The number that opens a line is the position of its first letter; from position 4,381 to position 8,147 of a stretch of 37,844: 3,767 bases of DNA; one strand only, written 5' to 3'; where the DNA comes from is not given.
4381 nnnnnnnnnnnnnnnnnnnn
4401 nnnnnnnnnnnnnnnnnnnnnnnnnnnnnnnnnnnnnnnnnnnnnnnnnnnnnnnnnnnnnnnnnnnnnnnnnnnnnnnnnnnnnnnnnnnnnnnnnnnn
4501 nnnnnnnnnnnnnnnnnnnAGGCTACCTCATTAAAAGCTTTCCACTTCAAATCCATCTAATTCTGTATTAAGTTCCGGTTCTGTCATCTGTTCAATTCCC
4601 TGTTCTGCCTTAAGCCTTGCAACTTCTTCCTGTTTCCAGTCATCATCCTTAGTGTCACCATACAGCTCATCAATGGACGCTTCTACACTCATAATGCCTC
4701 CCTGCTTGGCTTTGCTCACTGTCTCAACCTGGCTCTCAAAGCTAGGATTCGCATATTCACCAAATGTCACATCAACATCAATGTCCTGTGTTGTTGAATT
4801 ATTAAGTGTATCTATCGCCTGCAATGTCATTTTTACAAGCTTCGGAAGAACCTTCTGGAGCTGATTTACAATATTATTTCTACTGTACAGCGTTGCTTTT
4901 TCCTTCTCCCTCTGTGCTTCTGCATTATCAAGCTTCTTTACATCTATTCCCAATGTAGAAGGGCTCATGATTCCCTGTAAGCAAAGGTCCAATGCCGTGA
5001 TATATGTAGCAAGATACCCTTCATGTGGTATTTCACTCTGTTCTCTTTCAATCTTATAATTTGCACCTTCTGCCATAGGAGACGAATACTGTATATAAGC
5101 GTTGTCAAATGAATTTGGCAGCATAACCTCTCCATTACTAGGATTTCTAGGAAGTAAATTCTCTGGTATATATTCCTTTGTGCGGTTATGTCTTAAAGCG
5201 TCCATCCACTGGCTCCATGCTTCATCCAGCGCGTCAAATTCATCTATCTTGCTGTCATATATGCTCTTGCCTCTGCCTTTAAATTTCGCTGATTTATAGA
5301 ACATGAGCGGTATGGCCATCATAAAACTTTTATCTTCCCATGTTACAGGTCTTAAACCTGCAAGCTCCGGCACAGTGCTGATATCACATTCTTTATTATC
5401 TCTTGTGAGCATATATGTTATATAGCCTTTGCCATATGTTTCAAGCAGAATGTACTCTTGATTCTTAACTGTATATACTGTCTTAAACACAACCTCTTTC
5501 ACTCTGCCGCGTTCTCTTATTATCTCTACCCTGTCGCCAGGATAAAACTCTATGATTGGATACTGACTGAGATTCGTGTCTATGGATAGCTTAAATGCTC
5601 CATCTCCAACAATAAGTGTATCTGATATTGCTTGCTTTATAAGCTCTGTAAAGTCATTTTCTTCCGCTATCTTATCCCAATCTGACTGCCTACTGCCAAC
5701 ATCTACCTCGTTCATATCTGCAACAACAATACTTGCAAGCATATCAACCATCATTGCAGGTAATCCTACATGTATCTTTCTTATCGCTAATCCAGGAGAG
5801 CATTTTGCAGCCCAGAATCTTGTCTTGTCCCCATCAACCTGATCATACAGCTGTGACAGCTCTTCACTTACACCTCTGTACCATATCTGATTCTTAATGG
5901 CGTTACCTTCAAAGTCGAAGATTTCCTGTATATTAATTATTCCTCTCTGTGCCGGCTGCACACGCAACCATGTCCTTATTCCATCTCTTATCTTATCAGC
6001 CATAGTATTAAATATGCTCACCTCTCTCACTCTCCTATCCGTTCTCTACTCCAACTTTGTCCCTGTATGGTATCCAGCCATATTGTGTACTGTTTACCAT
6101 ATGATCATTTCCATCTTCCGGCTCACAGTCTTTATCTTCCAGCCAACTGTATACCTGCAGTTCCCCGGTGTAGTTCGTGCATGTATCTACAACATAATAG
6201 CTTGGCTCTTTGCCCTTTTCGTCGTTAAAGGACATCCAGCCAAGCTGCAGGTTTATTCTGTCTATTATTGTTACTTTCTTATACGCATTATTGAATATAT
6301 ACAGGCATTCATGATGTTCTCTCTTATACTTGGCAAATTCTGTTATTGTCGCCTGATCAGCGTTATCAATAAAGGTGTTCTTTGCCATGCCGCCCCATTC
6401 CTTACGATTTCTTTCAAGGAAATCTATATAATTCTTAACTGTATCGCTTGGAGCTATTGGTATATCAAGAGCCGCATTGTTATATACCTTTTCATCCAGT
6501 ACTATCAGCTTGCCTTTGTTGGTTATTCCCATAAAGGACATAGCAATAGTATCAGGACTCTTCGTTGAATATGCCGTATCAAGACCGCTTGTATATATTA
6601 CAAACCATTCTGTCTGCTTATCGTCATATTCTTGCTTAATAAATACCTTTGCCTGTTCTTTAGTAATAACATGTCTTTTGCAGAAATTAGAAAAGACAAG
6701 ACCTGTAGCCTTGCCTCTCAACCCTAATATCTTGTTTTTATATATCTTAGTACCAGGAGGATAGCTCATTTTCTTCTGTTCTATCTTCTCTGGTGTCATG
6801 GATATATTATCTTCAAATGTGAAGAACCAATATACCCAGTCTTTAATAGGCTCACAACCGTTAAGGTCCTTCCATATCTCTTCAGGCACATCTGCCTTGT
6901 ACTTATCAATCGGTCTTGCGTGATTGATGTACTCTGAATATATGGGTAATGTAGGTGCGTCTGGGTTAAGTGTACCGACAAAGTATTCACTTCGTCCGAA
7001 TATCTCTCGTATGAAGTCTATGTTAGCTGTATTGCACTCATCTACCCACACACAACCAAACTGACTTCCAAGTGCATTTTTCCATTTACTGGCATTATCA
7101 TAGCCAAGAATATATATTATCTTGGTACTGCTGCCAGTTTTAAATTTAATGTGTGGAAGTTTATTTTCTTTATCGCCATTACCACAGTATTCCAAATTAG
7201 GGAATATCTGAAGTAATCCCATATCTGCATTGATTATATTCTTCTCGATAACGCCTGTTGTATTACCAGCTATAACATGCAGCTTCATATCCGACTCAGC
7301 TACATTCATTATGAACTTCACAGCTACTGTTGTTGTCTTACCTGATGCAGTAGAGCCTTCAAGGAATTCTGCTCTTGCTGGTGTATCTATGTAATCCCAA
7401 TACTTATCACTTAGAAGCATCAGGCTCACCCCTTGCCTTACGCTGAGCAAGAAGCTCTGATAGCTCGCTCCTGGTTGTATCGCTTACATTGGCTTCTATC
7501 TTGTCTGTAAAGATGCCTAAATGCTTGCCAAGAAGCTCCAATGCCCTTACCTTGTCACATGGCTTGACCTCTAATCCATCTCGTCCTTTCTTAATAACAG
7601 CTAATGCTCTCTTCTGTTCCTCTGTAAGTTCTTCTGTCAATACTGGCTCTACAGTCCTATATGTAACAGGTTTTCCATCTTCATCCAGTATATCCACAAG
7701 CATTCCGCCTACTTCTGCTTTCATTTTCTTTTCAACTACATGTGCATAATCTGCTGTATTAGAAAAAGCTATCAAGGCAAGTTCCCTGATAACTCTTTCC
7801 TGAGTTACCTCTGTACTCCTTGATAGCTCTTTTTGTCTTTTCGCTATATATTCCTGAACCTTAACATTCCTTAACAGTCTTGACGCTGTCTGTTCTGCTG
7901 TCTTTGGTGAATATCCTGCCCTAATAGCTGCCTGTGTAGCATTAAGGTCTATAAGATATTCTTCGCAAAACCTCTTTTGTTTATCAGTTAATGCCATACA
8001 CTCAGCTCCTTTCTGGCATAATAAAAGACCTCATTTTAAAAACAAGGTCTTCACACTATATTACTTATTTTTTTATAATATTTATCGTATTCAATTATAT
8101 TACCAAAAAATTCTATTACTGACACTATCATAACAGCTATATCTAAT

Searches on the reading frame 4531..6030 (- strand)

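Call 28: search_protein_families(library=phrogs, proteins=[window:4531-6030:-], max_evalue=0.00001)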
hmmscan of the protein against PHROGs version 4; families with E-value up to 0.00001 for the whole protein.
window:4531-6030:- (499 aa): 1 family
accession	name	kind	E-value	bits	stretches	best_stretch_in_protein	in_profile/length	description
phrog_533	-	head and packaging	3e-96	323.9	1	7-488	2-487/495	portal protein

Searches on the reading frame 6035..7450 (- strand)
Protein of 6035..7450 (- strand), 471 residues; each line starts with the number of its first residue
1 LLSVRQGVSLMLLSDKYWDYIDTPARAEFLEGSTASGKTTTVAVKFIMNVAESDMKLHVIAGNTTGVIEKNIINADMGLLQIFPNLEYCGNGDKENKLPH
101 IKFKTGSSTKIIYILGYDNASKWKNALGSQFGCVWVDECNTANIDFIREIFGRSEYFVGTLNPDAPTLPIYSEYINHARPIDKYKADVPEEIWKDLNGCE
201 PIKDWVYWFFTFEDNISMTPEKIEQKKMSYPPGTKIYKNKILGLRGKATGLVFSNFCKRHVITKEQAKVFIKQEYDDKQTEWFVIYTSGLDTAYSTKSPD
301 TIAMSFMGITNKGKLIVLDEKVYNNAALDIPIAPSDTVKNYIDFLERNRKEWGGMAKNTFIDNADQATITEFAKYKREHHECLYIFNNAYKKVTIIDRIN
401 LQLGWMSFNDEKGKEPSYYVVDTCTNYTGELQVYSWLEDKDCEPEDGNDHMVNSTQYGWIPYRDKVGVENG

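Call 28: search_protein_families(library=phrogs, proteins=[window:6035-7450:-], max_evalue=0.00001)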
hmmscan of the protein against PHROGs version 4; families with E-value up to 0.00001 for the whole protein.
window:6035-7450:- (471 aa): 3 families
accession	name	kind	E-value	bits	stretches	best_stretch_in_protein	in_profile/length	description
phrog_979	-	head and packaging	7.1e-07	29.3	0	20-165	161-306/642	terminase large subunit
phrog_10250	-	head and packaging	1.3e-06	29.3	0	313-457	72-210/228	terminase large subunit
phrog_29775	-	unknown function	5.3e-06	27.3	0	35-173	4-145/212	-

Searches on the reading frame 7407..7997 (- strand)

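Call 28: search_protein_families(library=phrogs, proteins=[window:7407-7997:-], max_evalue=0.00001)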
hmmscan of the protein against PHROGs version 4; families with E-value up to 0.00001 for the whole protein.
window:7407-7997:- (196 aa): 5 families
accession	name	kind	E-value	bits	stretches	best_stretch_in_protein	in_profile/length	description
phrog_51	-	head and packaging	3.5e-50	172.2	1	1-175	87-226/261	terminase small subunit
phrog_2606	-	head and packaging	3.4e-31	109.8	1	3-172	89-256/310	terminase small subunit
phrog_17390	-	unknown function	2.3e-24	86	1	1-64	1-64/69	-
phrog_641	-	head and packaging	3.3e-14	54.7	1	1-69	1-71/162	terminase small subunit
phrog_5334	-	head and packaging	6.4e-07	30.7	1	6-76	20-90/162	terminase small subunit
